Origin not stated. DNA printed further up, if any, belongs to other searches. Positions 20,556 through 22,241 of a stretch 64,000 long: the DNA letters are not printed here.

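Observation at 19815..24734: RNA-repair-like gene set: DraRnl-type RNA ligase, HD phosphohydrolase, metallophosphoesterase, plus a distant RlaP-like NTase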

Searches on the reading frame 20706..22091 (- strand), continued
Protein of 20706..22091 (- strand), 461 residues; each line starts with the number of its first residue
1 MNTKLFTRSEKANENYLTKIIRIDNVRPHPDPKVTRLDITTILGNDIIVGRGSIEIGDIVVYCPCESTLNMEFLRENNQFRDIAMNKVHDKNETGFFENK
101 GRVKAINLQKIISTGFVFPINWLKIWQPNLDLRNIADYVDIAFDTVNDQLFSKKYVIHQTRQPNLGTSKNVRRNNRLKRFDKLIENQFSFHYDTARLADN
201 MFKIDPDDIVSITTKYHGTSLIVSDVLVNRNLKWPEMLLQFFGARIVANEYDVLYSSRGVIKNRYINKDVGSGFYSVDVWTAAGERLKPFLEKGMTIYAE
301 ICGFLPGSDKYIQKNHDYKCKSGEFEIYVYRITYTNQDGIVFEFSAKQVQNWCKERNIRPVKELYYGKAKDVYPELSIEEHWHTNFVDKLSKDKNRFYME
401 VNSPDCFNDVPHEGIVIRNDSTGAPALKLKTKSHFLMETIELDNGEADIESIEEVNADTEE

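Call 46: fold_search(model_id=the predicted structure, library=pdb)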
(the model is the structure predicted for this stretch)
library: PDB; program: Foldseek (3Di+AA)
matches with E <= 10: 321; with E <= 0.001: 32
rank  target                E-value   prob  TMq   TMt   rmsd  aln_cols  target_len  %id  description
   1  6vte                  1.8e-13  1.00  0.51  0.67   6.7       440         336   13  Naegleria gruberi RNA Ligase K170M mutant with AMP and Mn (released 2020-04-08)
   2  5cot                  2.3e-13  1.00  0.52  0.68   6.6       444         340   13  Structure and mechanism of a eukaryal nick-sealing RNA ligase (released 2015-10-28)
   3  6vt0                  3.2e-13  1.00  0.48  0.64   7.1       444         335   12  Naegleria gruberi RNA ligase K170A mutant apo (released 2020-04-08)
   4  6vt4                  3.4e-13  1.00  0.51  0.68   6.7       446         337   12  Naegleria gruberi RNA ligase R149A mutant apo (released 2020-04-08)
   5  6vt1_A                3.6e-13  1.00  0.53  0.70   6.5       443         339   14  Naegleria gruberi RNA ligase D172A mutant apo (released 2020-04-08)
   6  6vtg_A                3.8e-13  1.00  0.52  0.68   7.0       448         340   12  Naegleria gruberi RNA ligase E227A mutant apo (released 2020-04-08)
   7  6vt3                  4.3e-13  1.00  0.49  0.64   6.9       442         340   13  Naegleria gruberi RNA ligase K326A mutant apo (released 2020-04-08)
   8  6vt5                  6.1e-13  1.00  0.51  0.68   6.5       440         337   14  Naegleria gruberi RNA ligase R4a K121A mutant apo (released 2020-04-08)
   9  6vt8                  8.1e-13  1.00  0.52  0.69   6.9       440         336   13  Naegleria gruberi RNA ligase E312A mutant with AMP and Mn (released 2020-04-08)
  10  6vtd                  9.6e-13  1.00  0.48  0.64   7.6       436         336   13  Naegleria gruberi RNA ligase R149A mutant with ATP and Mn (released 2020-04-08)
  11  5cou                  1.1e-12  1.00  0.51  0.68   6.9       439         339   13  Structure and mechanism of a eukaryal nick-sealing RNA ligase K170M+ATP (released 2015-10-28)
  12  6vtf_A                1.1e-12  1.00  0.52  0.68   6.8       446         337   13  Naegleria gruberi RNA ligase with PPi (released 2020-04-08)
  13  6vt9                  1.9e-12  1.00  0.52  0.70   6.4       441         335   13  Naegleria gruberi RNA ligase E227A mutant with ATP and Mn (released 2020-04-08)
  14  1xdn                  4.3e-08  1.00  0.31  0.50  10.2       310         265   14  High resolution crystal structure of an editosome enzyme from trypanosoma brucei: RNA editing ligase 1 (released 2004-12-07)
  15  2hvr_B                4.5e-08  1.00  0.28  0.39  10.8       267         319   15  Structure of T4 RNA Ligase 2 with Nicked 5'-Adenylated nucleic acid duplex containing a 3'-deoxyribonucleotide at the  (released 2006-10-17)
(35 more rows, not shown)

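Call 55: find_encoding_contigs(protein=P0026, flank=10000, max_places=1)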
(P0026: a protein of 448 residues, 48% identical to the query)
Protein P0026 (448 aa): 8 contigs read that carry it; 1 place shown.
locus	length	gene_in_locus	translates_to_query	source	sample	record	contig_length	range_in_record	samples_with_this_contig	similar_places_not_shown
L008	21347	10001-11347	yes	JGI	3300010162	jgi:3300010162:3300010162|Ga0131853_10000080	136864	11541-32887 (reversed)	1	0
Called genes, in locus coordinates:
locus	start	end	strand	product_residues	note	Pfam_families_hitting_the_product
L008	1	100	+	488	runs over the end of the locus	PF13481:AAA_25, PF03796:DnaB_C, PF06745:ATPase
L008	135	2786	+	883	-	-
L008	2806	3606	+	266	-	PF00149:Metallophos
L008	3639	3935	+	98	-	-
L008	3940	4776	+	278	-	-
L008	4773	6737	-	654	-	PF03237:Terminase_6N (faint)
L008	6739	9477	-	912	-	-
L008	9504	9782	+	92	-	-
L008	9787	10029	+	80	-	-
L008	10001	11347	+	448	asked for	PF21189:PHA02142, PF09414:RNA_ligase (weak)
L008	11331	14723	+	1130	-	PF03104:DNA_pol_B_exo1, PF13482:RNase_H_2 (faint), PF00136:DNA_pol_B (faint)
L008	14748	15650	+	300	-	-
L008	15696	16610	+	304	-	-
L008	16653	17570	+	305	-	-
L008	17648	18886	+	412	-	PF01385:OrfB_IS605, PF07282:Cas12f1-like_TNB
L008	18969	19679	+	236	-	PF01555:N6_N4_Mtase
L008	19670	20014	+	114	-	-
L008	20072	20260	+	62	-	-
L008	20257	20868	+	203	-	-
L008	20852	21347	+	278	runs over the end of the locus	PF02086:MethyltransfD12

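Call 56: find_encoding_contigs(protein=P0040, flank=10000, max_places=1)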
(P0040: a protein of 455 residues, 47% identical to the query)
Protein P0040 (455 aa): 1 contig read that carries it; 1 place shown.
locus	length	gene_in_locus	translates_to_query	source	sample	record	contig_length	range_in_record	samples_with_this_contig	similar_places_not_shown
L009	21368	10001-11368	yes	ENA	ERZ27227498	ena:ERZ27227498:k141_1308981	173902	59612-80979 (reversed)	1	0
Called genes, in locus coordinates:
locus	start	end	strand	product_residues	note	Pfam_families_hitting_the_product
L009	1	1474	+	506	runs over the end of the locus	-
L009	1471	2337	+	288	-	PF19062:DUF5758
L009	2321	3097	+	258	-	-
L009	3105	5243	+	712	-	PF03477:ATP-cone, PF13597:NRDD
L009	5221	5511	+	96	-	-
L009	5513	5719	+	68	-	-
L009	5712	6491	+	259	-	PF00149:Metallophos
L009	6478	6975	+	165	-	-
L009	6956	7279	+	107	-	-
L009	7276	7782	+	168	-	PF22769:DCD (weak), PF00692:dUTPase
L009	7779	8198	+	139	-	-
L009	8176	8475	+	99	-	-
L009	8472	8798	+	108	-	-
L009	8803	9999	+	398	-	PF01068:DNA_ligase_A_M, PF09414:RNA_ligase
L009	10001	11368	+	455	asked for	PF09414:RNA_ligase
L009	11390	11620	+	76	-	PF21825:Sequestin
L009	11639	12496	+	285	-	PF00140:Sigma70_r1_2, PF04542:Sigma70_r2, PF04539:Sigma70_r3, PF04545:Sigma70_r4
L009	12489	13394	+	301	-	PF13671:AAA_33, PF03767:Acid_phosphat_B (faint), PF25109:HAD_PNKP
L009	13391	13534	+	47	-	-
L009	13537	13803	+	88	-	-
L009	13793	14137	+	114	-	-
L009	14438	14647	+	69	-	-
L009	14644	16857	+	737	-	PF01612:DNA_pol_A_exo1, PF00476:DNA_pol_A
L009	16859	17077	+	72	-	-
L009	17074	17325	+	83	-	-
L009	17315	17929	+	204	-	-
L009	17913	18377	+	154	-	-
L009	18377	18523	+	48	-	-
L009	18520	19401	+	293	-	PF02511:Thy1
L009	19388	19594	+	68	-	-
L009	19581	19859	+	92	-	-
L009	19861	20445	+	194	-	PF00149:Metallophos (faint)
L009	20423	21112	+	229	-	PF00149:Metallophos, PF12850:Metallophos_2 (weak)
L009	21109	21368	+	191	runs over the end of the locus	PF00857:Isochorismatase (weak)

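Call 57: find_encoding_contigs(protein=P0112, flank=10000, max_places=1)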
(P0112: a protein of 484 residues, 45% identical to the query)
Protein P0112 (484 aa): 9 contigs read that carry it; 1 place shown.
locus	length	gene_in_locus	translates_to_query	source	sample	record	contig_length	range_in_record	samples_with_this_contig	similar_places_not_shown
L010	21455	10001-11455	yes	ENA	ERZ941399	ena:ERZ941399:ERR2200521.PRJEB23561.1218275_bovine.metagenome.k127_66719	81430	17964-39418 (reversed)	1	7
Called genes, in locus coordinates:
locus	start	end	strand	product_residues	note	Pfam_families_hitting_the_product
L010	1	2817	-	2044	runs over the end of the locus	PF18998:Flg_new_2 (weak)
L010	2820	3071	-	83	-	-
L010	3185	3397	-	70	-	-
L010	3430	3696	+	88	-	-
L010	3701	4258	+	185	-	-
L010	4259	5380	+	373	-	PF10127:RlaP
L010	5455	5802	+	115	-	-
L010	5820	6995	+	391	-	-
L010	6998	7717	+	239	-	PF00149:Metallophos, PF12850:Metallophos_2 (faint)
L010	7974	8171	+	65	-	-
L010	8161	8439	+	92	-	-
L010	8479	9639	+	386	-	PF00004:AAA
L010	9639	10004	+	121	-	-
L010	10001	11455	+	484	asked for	-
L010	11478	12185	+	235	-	-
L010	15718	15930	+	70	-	-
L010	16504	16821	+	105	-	-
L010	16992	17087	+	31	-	-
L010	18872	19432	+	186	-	-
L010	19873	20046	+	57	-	-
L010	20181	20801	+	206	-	-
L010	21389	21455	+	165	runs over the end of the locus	-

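Call 59: get_annotated_region(hit=H37, flank=6000)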
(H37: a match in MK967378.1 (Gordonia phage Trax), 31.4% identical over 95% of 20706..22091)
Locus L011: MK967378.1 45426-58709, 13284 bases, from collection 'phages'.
description: Gordonia phage Trax, complete genome.
organism: Gordonia phage Trax (NCBI taxid 2591121)
taxonomy: Viruses; Duplodnaviria; Heunggongvirae; Uroviricota; Caudoviricetes; Deeyouvirinae; Nevillevirus; Nevillevirus trax
host: Gordonia terrae 3612; source: soil; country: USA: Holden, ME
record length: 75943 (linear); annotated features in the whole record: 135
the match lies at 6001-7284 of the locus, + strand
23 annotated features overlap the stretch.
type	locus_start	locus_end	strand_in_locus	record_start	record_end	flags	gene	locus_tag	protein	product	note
CDS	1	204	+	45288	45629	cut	72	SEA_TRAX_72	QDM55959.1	hypothetical protein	-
CDS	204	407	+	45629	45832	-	73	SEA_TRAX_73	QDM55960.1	hypothetical protein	-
CDS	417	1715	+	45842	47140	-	74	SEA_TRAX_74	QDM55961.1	DnaB-like dsDNA helicase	DNAB-like dsDNA helicase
CDS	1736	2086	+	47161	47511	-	75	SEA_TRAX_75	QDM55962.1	ssDNA binding protein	-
CDS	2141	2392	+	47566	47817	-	76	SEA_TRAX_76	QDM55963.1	hypothetical protein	-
CDS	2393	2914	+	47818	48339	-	77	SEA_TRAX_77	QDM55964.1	hypothetical protein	-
CDS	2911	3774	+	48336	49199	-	78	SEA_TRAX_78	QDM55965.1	DNA methylase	-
CDS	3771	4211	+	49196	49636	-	79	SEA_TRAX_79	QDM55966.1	RusA-like resolvase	RusA-like resolvase (endonuclease); RusA-like resolvase (endonuclease)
CDS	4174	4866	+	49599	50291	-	80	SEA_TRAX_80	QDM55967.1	hypothetical protein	-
CDS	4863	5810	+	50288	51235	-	81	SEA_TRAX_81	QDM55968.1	polynucleotide kinase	-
CDS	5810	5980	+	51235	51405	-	82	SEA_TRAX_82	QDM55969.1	hypothetical protein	-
CDS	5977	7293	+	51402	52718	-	83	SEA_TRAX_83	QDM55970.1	RNA ligase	-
CDS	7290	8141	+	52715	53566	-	84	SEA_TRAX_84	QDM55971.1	phosphoribosyl pyrophosphate transferase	phosphoribosyl transferase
CDS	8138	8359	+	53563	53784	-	85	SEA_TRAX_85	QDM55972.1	hypothetical protein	-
CDS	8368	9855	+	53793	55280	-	86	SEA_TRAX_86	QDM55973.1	nicotinate ribosyltransferase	-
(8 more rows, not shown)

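Call 60: get_annotated_region(hit=H52, flank=6000)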
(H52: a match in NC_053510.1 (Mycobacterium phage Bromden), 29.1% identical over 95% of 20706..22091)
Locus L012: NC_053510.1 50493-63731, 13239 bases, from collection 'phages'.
description: Mycobacterium phage Bromden, complete genome.
organism: Mycobacterium phage Bromden (NCBI taxid 2283252)
taxonomy: Viruses; Duplodnaviria; Heunggongvirae; Uroviricota; Caudoviricetes; Vilmaviridae; Lclasvirinae; Bromdenvirus; Bromdenvirus bromden
host: Mycobacterium smegmatis mc2 155; source: -; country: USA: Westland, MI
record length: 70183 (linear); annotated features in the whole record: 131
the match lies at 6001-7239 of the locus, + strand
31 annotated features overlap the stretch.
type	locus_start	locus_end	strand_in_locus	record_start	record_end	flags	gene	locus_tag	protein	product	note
CDS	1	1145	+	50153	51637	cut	75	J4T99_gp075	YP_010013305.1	nicotinamide phosphoribosyl transferase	-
CDS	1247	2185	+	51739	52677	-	76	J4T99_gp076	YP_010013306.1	polynucleotide kinase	-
CDS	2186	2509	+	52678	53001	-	77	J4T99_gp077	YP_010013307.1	hypothetical protein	-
CDS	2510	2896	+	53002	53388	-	78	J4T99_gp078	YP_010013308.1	RusA-like Holliday junction resolvase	RusA Resolvase (endonuclease); RusA-like resolvase (endonuclease)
CDS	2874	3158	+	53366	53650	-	79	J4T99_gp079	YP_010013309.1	WhiB family transcription factor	-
CDS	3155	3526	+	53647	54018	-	80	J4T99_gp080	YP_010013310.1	WhiB transcriptional factor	-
CDS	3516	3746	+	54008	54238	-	81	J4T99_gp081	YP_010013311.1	hypothetical protein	-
CDS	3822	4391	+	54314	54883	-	82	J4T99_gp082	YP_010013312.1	DNA binding protein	-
CDS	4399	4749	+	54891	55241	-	83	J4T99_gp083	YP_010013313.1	hypothetical protein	-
CDS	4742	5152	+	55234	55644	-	84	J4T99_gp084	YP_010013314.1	single strand DNA binding protein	-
CDS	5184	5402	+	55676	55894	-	85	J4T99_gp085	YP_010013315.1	hypothetical protein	-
CDS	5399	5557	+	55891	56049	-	86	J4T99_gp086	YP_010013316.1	hypothetical protein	-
CDS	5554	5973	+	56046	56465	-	87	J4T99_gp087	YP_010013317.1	hypothetical protein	-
CDS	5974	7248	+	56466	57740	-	88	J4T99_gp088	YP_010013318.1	RNA ligase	-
CDS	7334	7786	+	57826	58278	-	89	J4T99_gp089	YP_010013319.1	HNH endonuclease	-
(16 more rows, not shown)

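Call 61: get_annotated_region(hit=H27, flank=6000)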
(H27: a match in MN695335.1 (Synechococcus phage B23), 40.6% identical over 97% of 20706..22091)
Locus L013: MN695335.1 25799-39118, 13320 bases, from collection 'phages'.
description: Synechococcus phage B23, complete genome.
organism: Synechococcus phage B23 (NCBI taxid 2674977)
taxonomy: Viruses; Duplodnaviria; Heunggongvirae; Uroviricota; Caudoviricetes; Kyanoviridae
host: Synechoccus sp.; source: -; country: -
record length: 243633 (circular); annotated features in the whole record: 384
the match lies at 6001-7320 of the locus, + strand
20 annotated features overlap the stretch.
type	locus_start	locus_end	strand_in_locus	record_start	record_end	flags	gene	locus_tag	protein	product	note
CDS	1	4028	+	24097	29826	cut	-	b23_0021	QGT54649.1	hypothetical protein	gp21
CDS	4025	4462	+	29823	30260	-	-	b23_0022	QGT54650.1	hypothetical protein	gp22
CDS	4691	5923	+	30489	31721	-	-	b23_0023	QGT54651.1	helicase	gp23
CDS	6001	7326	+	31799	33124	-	-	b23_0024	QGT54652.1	hypothetical protein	gp24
CDS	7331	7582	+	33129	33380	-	-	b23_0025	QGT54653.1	hypothetical protein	gp25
CDS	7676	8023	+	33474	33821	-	-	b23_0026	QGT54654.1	hypothetical protein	gp26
CDS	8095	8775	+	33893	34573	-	-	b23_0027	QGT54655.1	hypothetical protein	gp27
CDS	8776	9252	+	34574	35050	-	-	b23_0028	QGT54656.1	hypothetical protein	gp28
CDS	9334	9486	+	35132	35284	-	-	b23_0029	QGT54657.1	hypothetical protein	gp29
CDS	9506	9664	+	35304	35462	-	-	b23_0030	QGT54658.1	hypothetical protein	gp30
CDS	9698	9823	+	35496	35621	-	-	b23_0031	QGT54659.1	hypothetical protein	gp31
CDS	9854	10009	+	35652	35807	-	-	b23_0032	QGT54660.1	hypothetical protein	gp32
CDS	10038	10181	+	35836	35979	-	-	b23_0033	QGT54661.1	hypothetical protein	gp33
CDS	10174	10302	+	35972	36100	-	-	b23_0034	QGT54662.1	hypothetical protein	gp34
CDS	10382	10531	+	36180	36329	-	-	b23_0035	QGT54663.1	hypothetical protein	gp35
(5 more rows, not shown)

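Call 62: search_protein_families(library=ncbifam, proteins=[window:20706-22091:-, L009:12489-13394:+, L010:6998-7717:+, L009:8803-9999:+], max_evalue=0.01)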
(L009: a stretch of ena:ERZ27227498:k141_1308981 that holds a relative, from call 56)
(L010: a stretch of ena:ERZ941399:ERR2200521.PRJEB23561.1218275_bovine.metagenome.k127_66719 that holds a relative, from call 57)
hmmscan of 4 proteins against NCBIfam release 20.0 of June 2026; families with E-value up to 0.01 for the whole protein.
window:20706-22091:- (461 aa): 1 family
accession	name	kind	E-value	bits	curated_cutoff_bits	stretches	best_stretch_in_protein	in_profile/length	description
TIGR02306.1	RNA_lig_DRB0094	equivalog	2.8e-05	23.1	151.15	1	29-124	12-98/341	RNA ligase (ATP)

L009:12489-13394:+ (301 aa): 6 families
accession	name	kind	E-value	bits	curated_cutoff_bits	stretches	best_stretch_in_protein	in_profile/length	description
TIGR03574.1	selen_PSTK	equivalog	4.2e-09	36.2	290.5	1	6-143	1-133/249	L-seryl-tRNA(Sec) kinase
NF005257.0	PRK06762.3-2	equivalog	0.00019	21.2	202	1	4-147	5-140/170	hypothetical protein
NF005258.0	PRK06762.3-3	equivalog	0.00033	20.6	344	1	5-145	3-136/164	hypothetical protein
NF005255.0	PRK06762.2-2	equivalog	0.00086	19.3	140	1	4-45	3-45/163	hypothetical protein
NF005259.0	PRK06762.3-4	equivalog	0.0011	19.1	349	1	4-153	2-147/170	hypothetical protein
NF005254.0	PRK06762.2-1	equivalog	0.0078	16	198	0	5-111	4-109/165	hypothetical protein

L010:6998-7717:+ (239 aa): 5 families
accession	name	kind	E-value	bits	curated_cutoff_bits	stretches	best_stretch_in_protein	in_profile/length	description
TIGR00040.1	yfcE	subfamily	6e-05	23.2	56.25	1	1-90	1-78/158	YfcE family phosphodiesterase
TIGR03729.1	acc_ester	subfamily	0.0008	18.9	148.25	0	47-76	45-74/239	putative phosphoesterase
TIGR04123.1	P_estr_lig_assc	hypoth_equivalog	0.0021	17.5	150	0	46-108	81-138/207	ligase-associated DNA damage response endonuclease PdeM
NF006988.0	PRK09453.1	equivalog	0.0045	16.9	117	0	1-111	1-110/183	phosphodiesterase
TIGR00619.1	sbcd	subfamily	0.0066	16.3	77.65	0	14-76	29-88/252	exonuclease subunit SbcD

L009:8803-9999:+ (398 aa): 14 families
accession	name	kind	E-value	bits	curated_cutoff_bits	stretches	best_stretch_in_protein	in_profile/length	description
TIGR00574.1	dnl1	superfamily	1.1e-18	67.2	217.8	1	107-317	169-381/527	ATP-dependent DNA ligase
NF006592.0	PRK09125.1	equivalog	2.8e-18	65.9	200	1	110-346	31-238/283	DNA ligase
TIGR02779.1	NHEJ_ligase_lig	equivalog_domain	2.2e-14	53.4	227.75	1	120-325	7-198/302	non-homologous end-joining DNA ligase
NF007210.0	PRK09632.1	equivalog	2e-13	49.6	989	1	100-327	470-674/781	ATP-dependent DNA ligase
TIGR02776.1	NHEJ_ligase_prk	equivalog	5.5e-11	42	373.2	1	127-324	5-189/587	DNA ligase D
NF006078.0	PRK08224.1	equivalog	1.4e-09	37.4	296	2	281-325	170-212/350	ATP-dependent DNA ligase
NF005796.0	PRK07636.1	subfamily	4.2e-08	32.7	337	1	108-352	3-221/275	ATP-dependent DNA ligase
NF002868.0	PRK03180.1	equivalog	5.2e-08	32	641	1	107-326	183-395/509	ATP-dependent DNA ligase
NF007211.0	PRK09633.1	equivalog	7e-08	31.3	774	1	120-324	9-220/610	DNA ligase D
NF004628.0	PRK05972.1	subfamily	1.2e-07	30.3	895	1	86-324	239-440/870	ATP-dependent DNA ligase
NF006701.0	PRK09247.1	equivalog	3.2e-07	29.7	543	1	82-310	179-405/540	ATP-dependent DNA ligase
TIGR04120.1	DNA_lig_bact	equivalog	2.3e-05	23.6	400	1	87-310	176-396/526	cisplatin damage response ATP-dependent DNA ligase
NF005987.0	PRK08097.1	equivalog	0.0014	17.2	498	1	53-200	39-195/562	NAD-dependent DNA ligase LigB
NF041331.1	LigA_Halo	equivalog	0.0014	17.2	830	1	266-326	381-442/552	ATP-dependent DNA ligase LigA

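Call 64: find_homologous_proteins(query=L009:12489-13394:+, max_evalue=0.001)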
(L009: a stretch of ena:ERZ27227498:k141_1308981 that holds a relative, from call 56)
Query L009:12489-13394:+ (301 aa): 1580 proteins with E <= 0.001 among 1961 candidates; the best 120 are listed.
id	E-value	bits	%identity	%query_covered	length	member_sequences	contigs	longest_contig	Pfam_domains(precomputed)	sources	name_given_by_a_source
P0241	1.2e-173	595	85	99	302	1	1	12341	PF03767.21,PF25109.2,PF13671.13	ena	-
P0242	6.7e-173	592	84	99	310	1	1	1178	PF25109.2,PF13671.13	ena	-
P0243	4.1e-172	590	85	99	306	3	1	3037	PF25109.2,PF13671.13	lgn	-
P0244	2.7e-170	584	96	86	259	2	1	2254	PF25109.2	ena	-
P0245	4.5e-168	576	82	99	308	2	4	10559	PF24694.2,PF25109.2,PF13671.13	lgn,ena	-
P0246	1.7e-167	574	82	99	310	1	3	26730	PF25109.2,PF13671.13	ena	-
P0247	1.7e-167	574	84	99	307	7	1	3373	PF25109.2,PF13671.13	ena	-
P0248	7.9e-167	572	81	99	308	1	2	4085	PF25109.2,PF13671.13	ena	-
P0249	3.1e-166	570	82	99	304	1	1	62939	PF25109.2,PF13671.13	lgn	-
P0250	1.7e-165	568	82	100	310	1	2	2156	PF03767.21,PF25109.2,PF13671.13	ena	-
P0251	2.3e-165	567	83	99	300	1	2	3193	PF03767.21,PF25109.2,PF13671.13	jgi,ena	-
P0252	6.2e-165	566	80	99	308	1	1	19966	PF24694.2,PF25109.2,PF13671.13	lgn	-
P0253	8.1e-165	566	78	100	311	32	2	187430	PF25109.2,PF13671.13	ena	-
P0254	1.1e-163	562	80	100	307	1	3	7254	PF25109.2,PF13671.13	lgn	-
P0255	3.4e-163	560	80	100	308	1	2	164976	PF24694.2,PF25109.2,PF13671.13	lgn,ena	-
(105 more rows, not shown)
